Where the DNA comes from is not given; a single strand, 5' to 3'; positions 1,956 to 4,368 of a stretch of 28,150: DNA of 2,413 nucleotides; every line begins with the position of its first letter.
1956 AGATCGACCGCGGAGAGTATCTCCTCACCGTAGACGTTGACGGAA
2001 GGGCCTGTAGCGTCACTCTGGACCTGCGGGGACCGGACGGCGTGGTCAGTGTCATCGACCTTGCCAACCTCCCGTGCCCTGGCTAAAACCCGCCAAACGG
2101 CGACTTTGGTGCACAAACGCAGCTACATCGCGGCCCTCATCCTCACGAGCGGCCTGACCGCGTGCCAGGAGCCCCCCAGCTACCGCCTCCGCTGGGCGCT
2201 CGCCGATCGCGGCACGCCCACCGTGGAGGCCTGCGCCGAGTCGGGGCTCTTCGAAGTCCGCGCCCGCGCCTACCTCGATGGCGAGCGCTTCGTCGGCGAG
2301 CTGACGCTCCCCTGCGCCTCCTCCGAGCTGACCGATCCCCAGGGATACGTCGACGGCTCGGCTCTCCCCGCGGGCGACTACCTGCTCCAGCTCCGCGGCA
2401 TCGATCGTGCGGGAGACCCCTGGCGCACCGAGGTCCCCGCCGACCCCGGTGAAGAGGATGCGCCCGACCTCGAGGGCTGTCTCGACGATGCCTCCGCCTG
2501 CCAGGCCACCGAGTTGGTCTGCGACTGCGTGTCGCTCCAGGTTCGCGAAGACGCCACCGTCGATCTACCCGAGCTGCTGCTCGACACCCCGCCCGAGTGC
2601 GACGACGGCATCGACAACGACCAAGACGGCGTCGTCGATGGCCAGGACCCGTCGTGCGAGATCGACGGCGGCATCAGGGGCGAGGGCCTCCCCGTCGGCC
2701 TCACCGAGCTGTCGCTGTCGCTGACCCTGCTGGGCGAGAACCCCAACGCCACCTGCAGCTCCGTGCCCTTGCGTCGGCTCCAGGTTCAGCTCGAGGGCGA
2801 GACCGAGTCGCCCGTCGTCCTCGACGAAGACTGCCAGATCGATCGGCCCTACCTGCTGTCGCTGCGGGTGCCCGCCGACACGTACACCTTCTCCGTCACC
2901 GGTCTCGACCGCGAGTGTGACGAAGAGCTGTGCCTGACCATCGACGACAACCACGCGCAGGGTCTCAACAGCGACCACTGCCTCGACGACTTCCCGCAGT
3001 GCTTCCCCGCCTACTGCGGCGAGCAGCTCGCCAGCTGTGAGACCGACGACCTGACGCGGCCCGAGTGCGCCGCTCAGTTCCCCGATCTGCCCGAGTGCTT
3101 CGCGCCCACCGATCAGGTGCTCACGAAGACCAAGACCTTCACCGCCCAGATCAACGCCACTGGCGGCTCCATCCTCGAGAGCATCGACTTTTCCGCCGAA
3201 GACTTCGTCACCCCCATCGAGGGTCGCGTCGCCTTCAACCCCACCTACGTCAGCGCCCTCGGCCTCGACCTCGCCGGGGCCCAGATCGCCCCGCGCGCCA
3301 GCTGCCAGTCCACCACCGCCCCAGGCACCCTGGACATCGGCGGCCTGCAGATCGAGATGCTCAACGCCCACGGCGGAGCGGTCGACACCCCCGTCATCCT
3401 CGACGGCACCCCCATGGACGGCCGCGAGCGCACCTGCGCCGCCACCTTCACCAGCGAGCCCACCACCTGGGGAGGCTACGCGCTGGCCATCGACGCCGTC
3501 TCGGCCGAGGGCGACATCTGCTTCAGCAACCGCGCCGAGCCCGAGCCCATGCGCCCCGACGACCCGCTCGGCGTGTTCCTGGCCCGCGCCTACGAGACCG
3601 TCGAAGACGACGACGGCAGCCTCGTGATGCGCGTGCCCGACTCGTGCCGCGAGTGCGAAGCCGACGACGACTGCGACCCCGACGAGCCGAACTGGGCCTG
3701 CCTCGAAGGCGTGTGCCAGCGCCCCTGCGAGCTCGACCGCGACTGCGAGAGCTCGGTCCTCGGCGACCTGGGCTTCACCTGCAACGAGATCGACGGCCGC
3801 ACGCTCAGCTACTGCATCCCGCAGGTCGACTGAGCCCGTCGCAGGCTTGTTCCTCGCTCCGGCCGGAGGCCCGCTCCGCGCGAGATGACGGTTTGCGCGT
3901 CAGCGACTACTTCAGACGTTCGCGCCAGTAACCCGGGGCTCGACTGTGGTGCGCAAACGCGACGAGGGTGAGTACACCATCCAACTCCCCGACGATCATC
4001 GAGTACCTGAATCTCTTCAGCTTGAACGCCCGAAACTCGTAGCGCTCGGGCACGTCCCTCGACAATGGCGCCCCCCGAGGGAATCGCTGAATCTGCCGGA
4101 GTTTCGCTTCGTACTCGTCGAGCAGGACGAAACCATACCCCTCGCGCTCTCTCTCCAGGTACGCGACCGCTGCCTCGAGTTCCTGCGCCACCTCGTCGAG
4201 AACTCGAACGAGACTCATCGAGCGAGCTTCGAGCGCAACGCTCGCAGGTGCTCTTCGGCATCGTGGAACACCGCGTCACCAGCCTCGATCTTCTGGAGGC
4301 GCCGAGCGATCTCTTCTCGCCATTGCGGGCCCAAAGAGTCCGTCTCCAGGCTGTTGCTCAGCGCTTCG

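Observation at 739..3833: Tandem array of three paralogous secreted lipoproteins built from a repeated ~90-aa VEL-x-W module, growing 185, 267, 575 aa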

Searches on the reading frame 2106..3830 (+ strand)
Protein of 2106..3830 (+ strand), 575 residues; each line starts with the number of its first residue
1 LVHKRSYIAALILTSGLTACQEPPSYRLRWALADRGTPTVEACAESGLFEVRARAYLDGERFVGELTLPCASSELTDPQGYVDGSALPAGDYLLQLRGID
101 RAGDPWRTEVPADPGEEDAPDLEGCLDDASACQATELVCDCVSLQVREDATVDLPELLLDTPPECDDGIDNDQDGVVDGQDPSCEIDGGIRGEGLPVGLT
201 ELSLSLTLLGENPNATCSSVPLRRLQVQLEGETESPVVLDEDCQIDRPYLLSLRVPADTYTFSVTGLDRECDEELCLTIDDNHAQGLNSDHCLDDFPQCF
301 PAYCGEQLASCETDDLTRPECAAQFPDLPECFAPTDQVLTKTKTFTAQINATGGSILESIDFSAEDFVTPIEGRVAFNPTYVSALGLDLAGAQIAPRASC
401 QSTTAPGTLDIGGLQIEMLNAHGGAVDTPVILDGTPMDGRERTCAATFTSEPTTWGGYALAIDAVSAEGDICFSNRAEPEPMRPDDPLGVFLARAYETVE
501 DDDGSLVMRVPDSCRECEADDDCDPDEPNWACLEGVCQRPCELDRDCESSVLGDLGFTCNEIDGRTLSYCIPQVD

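Call 7: search_protein_families(library=pfam, proteins=[window:2106-3830:+], max_evalue=1)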
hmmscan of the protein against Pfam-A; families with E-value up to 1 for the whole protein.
window:2106-3830:+ (575 aa): 0 families

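Call 8: search_protein_families(library=ncbifam, proteins=[window:2106-3830:+], max_evalue=1)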
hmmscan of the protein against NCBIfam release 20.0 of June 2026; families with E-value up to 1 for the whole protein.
window:2106-3830:+ (575 aa): 1 family
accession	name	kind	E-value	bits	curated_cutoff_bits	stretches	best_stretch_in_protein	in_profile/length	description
NF033662.1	acid_disulf_rpt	repeat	2.1e-05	24.2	41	1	164-185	6-27/32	acidic double-disulfide repeat-containing protein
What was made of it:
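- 2598..2657 (+): Disulfide-bracketed acidic loop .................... (aa 165-184), predicted to bind Ca2+ (thrombospondin type-3 / teneurin C-rich type). NCBIfam NF033662 scores 24.2 bits, below its cutoff of 41 (call 8).
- On NCBIfam NF033662 acidic double-disulfide repeat: One stretch, C 164-185, scores 24.2 bits with E 2.1e-5 (call 8).
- NCBIfam 'acidic double-disulfide repeat' scores 24.2 bits (call 8).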

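Call 12: find_encoding_contigs(protein=window:2106-3830:+, flank=10000, max_places=6)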
Protein window:2106-3830:+ (575 aa): no gene with exactly this product is on record in the collection.

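Call 15: find_homologous_proteins(query=window:2106-3830:+)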
Query window:2106-3830:+ (575 aa): 29 proteins with E <= 0.001 among 8000 candidates.
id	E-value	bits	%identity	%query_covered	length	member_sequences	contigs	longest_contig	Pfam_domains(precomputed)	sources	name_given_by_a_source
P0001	0.0e+0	1313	100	100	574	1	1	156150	-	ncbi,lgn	ncbi:MAG: hypothetical protein AAF799_32330 [Myxococcota bacterium]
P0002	5.3e-190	651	63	46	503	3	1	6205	-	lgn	-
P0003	1.7e-188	646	51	96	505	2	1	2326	-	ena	-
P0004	4.8e-184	631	62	46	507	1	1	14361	-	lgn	-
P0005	1.0e-176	607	63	40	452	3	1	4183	-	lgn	-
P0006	6.5e-161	555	56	46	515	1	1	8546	-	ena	-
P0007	3.6e-152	526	48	95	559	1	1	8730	-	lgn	-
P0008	2.6e-144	500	43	94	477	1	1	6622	-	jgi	-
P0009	3.1e-114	401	40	96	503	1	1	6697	-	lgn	-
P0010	4.1e-114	401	39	94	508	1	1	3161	-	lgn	-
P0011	9.7e-113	396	51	43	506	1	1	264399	-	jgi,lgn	-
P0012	1.2e-112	396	43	98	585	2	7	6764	-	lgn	-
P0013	4.1e-110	387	50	43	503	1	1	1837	-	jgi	jgi:hypothetical protein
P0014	6.1e-110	387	48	46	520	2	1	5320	-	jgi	jgi:hypothetical protein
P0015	6.8e-110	387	52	45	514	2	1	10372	-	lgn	-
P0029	2.5e-64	236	32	98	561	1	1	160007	-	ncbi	ncbi:MAG: hypothetical protein AAGF11_04070 [Myxococcota bacterium]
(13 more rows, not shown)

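Call 16: find_encoding_contigs(protein=P0011, flank=8000, max_places=2)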
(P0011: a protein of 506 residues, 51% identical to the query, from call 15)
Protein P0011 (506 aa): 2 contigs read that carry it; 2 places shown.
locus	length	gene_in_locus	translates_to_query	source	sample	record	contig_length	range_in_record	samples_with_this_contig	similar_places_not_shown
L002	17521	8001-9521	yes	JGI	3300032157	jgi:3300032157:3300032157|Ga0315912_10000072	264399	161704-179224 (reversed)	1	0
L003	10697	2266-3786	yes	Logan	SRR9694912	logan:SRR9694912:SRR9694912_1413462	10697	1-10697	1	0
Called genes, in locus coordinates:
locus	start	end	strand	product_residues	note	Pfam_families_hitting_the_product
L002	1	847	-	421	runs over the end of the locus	PF04052:TolB_N (weak), PF26550:Tricorn_2nd (faint), PF26549:Tricorn_N, PF07676:PD40 (weak), PF26549:Tricorn_N, PF07676:PD40 (weak)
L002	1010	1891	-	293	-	-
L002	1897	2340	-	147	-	PF02472:ExbD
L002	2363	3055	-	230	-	PF01618:MotA_ExbB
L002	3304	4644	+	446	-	-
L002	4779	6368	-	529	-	-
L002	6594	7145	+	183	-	-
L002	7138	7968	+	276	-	-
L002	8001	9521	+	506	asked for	-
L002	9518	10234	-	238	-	PF00595:PDZ (weak), PF13180:PDZ_2, PF17820:PDZ_6 (weak)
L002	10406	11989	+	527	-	PF02638:GHL10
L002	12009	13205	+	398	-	PF14099:Polysacc_lyase (weak), PF21294:Polysacc_lyase_14 (faint)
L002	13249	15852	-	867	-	PF00082:Peptidase_S8, PF11617:Cu-binding_MopE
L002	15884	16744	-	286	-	PF00581:Rhodanese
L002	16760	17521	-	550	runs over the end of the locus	PF01565:FAD_binding_4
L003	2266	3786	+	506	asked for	-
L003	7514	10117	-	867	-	PF00082:Peptidase_S8, PF11617:Cu-binding_MopE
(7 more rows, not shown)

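Call 17: find_encoding_contigs(protein=P0029, flank=8000, max_places=2)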
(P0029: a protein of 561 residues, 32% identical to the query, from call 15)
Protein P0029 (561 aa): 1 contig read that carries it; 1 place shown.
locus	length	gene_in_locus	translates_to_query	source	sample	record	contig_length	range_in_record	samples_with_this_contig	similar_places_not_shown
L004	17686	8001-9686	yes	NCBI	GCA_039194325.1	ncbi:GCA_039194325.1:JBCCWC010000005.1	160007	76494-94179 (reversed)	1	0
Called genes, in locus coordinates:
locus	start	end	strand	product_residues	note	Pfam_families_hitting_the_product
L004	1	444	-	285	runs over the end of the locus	-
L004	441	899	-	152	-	PF02472:ExbD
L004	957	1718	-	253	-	PF01618:MotA_ExbB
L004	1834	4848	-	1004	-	PF00069:Pkinase, PF07714:PK_Tyr_Ser-Thr, PF13424:TPR_12, PF13374:TPR_10, PF13424:TPR_12, PF13424:TPR_12, PF13424:TPR_12, PF24885:TPR_NPHP3, +11 more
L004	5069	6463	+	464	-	-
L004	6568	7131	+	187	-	-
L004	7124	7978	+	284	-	-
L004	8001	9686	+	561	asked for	-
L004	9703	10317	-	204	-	PF13180:PDZ_2 (faint), PF17820:PDZ_6 (weak)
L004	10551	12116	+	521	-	PF02638:GHL10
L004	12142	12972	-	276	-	PF00106:adh_short, PF08659:KR, PF13561:adh_short_C2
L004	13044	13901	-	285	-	PF02678:Pirin, PF05726:Pirin_C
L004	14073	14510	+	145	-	-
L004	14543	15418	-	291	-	PF00512:HisKA (weak), PF02518:HATPase_c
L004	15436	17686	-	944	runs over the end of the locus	PF01568:Molydop_binding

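Call 18: find_encoding_contigs(protein=P0004, flank=8000, max_places=2)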
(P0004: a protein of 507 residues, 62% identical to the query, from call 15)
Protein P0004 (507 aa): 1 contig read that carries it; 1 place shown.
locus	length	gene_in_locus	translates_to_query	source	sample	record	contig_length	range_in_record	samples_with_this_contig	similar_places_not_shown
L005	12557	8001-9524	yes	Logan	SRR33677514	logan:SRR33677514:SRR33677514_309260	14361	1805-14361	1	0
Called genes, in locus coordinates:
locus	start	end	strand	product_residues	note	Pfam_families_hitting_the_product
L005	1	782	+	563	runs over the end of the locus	PF13522:GATase_6, PF13537:GATase_7, PF00733:Asn_synthase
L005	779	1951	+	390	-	PF00201:UDPGT, PF06722:EryCIII-like_C, PF04101:Glyco_tran_28_C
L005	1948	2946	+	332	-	PF00535:Glycos_transf_2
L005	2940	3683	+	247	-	-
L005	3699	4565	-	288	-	PF11617:Cu-binding_MopE, PF00059:Lectin_C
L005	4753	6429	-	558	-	-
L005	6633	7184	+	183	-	-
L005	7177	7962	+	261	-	-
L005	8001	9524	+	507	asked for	-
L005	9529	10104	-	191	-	PF17820:PDZ_6 (weak)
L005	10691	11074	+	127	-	-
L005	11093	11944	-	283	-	PF02678:Pirin, PF05726:Pirin_C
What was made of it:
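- On MopE-like putative metal-binding motif (Pfam PF11617 Cu-binding_MopE): The same model is detected in neighbouring proteins of related loci (calls 16, 18), so it works in this lineage.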

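Call 42: predict_structure(alignment_id=A3)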
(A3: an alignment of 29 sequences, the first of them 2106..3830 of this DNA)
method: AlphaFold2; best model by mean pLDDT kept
length: 575 residues; sequences in the alignment: 29
mean_pLDDT: 79.7   pTM: 0.66
mean pLDDT of the five models: 79.7, 79.6, 79.0, 78.9, 77.0
residues with pLDDT >= 90: 240; 70-90: 184; 50-70: 88; < 50: 63
segments of 3 or more residues with pLDDT < 50: 1-19, 111-121, 166-169, 179-195, 284-288
pLDDT, mean of each block of 10 residues (from residue 1): 38 47 83 85 73 85 88 86 90 87 65 45 56 74 88 90 53 49 41 52 94 93 94 83 91 85 89 57 50 59 73 84 81 77 94 86 94 94 84 76 62 93 91 86 91 93 94 96 94 94 92 91 83 91 93 93 94 85
secondary structure, 60 per line:
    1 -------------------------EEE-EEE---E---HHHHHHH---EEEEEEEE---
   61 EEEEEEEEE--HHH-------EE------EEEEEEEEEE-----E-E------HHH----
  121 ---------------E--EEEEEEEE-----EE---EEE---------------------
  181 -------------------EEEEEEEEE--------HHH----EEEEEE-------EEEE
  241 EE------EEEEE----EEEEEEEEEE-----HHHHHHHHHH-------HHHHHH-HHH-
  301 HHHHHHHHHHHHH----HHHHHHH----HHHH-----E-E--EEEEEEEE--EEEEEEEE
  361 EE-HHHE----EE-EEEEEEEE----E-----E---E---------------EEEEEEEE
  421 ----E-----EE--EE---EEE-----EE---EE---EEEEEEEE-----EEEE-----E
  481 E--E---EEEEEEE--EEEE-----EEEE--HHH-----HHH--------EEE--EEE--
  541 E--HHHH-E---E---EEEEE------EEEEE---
elements in order: E26-28 E30-32 H40-46 E50-57 E61-69 E90-99 E139-146 E157-159 E200-208 E224-229 E237-242 E249-253 E258-267 H273-282 H290-295 H301-313 H318-324 H329-332 E343-350 E353-362 E375-382 E413-420 E440-442 E458-465 E471-474 E488-494 E497-500 E506-509 E531-533 E536-538 H544-547 E557-561 E568-572
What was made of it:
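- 2907..3110 (+): Helical, Cys-rich insertion (aa 268-335). It is found only in this protein, in P0012 and partly in P0007. Helices at 273-332 with low to medium pLDDT (call 42).
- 3123..3605 (+): C4, a larger beta-sandwich (aa 340-500) with a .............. strand. Model pLDDT about 90 in this region (call 42).
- C model pLDDT 79.7 with three sandwiches plus the knot (call 42).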

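Call 57: find_encoding_contigs(protein=P0001, flank=10000, max_places=3)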
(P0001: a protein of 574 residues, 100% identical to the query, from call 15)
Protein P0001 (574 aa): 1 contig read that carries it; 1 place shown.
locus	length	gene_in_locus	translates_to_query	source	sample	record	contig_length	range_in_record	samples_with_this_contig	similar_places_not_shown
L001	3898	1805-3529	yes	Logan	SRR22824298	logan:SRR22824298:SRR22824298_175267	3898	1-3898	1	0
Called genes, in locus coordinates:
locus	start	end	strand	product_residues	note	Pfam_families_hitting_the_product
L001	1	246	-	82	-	?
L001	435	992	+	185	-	-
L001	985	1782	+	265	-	-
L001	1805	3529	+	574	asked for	-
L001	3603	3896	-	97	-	?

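Call 60: search_solved_structures(query=A3, max_evalue=1, show_alignments=2)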
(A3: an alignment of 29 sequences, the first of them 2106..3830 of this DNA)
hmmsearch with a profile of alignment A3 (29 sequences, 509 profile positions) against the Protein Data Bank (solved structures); distinct sequences matched with E-value up to 1: 2.
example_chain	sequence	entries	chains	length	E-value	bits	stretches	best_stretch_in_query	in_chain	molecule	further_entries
8fia_A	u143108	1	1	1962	0.0024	19.8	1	172-208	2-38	Teneurin-m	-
7plp_A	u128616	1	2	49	0.16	13.8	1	175-197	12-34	Teneurin-4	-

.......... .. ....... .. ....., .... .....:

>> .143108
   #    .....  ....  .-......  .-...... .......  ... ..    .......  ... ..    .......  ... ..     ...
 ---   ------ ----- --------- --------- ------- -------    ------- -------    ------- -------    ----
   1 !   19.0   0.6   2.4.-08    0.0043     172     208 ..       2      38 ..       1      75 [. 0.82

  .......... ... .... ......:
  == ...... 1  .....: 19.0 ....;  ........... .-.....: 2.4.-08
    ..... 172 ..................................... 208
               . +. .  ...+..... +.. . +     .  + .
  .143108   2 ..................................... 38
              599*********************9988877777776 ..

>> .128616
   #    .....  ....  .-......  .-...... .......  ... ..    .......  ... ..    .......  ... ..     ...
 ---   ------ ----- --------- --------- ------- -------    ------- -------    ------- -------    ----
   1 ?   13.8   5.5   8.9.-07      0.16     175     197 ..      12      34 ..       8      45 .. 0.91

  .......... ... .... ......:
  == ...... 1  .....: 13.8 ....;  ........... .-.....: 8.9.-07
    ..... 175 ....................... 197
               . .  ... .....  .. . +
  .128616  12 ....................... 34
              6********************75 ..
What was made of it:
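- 2598..2657 (+): The C-family profile hits teneurin C-rich domains: 8fia_A E 0.0024 and 7plp_A E 0.16 (call 60).
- On Thrombospondin type-3 / teneurin C-rich Ca2+-binding motif: The profile alignment to 8fia_A and 7plp_A (call 60).
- Closest known: Teneurin C-rich Ca2+-binding domain followed by a TTR domain. Same: The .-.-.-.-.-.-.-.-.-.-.-h-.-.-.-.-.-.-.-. motif aligns residue for residue (call 60).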

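Call 68: fold_search(model_id=the predicted structure, library=pdb)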
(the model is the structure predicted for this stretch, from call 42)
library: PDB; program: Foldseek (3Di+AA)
matches with E <= 10: 1453; with E <= 0.001: 20
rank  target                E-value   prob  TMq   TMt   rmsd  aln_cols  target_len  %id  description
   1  3kpt_B                1.2e-05  0.97  0.13  0.19  18.8       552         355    7  Crystal structure of BcpA, the major pilin subunit of Bacillus cereus (released 2009-11-24)
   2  3gf8                  2.8e-05  1.00  0.14  0.26  17.5       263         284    7  Crystal structure of putative polysaccharide binding proteins (DUF1812) (NP_809975.1) from BACTEROIDES THETAIOTAOMICRON  (released 2009-03-24)
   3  3pay_B                2.8e-05  0.97  0.15  0.24  14.7       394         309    7  Crystal structure of a putative adhesin (BACOVA_04077) from Bacteroides ovatus at 2.50 A resolution (released 2010-11-10)
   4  3pay_D                4.4e-05  0.99  0.14  0.23  17.8       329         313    9  Crystal structure of a putative adhesin (BACOVA_04077) from Bacteroides ovatus at 2.50 A resolution (released 2010-11-10)
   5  3pay_A                5.5e-05  0.97  0.15  0.25  14.7       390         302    7  Crystal structure of a putative adhesin (BACOVA_04077) from Bacteroides ovatus at 2.50 A resolution (released 2010-11-10)
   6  5irb_B                6.9e-05  0.38  0.08  0.14  23.6       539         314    8  Structural insight into host cell surface retention of a 1.5-MDa bacterial ice-binding adhesin (released 2017-07-19)
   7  3pay_C                7.3e-05  0.99  0.14  0.24  17.9       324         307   10  Crystal structure of a putative adhesin (BACOVA_04077) from Bacteroides ovatus at 2.50 A resolution (released 2010-11-10)
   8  3up6_B                8.2e-05  0.89  0.14  0.20  15.5       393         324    9  Crystal structure of a putative cell adhesion protein (BACOVA_04078) from Bacteroides ovatus ATCC 8483 at 2.80 A resol (released 2011-12-21)
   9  9b8k                  1.2e-04  0.44  0.13  0.06  24.9       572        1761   10  Cryo-EM structure of human dysferlin monomer (released 2024-11-27)
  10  3r8q                  1.4e-04  0.82  0.10  0.19  22.4       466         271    8  Structure of Fibronectin domain 12-14 (released 2012-04-11)
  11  1zlg                  1.4e-04  0.57  0.10  0.08  25.4       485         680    9  Solution structure of the extracellular matrix protein anosmin-1 (released 2006-05-09)
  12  5nfi                  1.7e-04  0.95  0.14  0.25  15.0       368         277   10  The fimbrial anchor protein Mfa2 from Porphyromonas gingivalis (released 2018-02-07)
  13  10ps                  2.2e-04  0.57  0.13  0.13  22.0       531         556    7  Crystal structure of SdrD A2-A3-B1-B2 domains from Staphylococcus aureus JH1 (released 2026-02-11)
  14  4qdg_A                3.7e-04  0.77  0.13  0.21  15.7       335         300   12  Crystal structure of a putative adhesin (BT2657) from Bacteroides thetaiotaomicron VPI-5482 at 2.20 A resolution (PSI  (released 2014-06-11)
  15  3up6_A                3.9e-04  0.80  0.14  0.20  15.8       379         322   10  Crystal structure of a putative cell adhesion protein (BACOVA_04078) from Bacteroides ovatus ATCC 8483 at 2.80 A resol (released 2011-12-21)
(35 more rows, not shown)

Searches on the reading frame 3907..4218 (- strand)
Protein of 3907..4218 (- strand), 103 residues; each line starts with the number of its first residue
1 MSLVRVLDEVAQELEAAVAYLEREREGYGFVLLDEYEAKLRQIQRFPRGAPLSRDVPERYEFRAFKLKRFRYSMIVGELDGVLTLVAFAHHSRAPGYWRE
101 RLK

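Call 29: search_protein_families(library=pfam, proteins=[window:3907-4218:-], max_evalue=0.01)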
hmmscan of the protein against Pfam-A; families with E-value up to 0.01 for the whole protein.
window:3907-4218:- (103 aa): 1 family
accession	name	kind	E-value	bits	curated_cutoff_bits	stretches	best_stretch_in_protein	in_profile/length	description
PF05016.21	ParE_toxin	-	0.0039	18.2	23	1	5-94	2-88/89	ParE toxin of type II toxin-antitoxin system, parDE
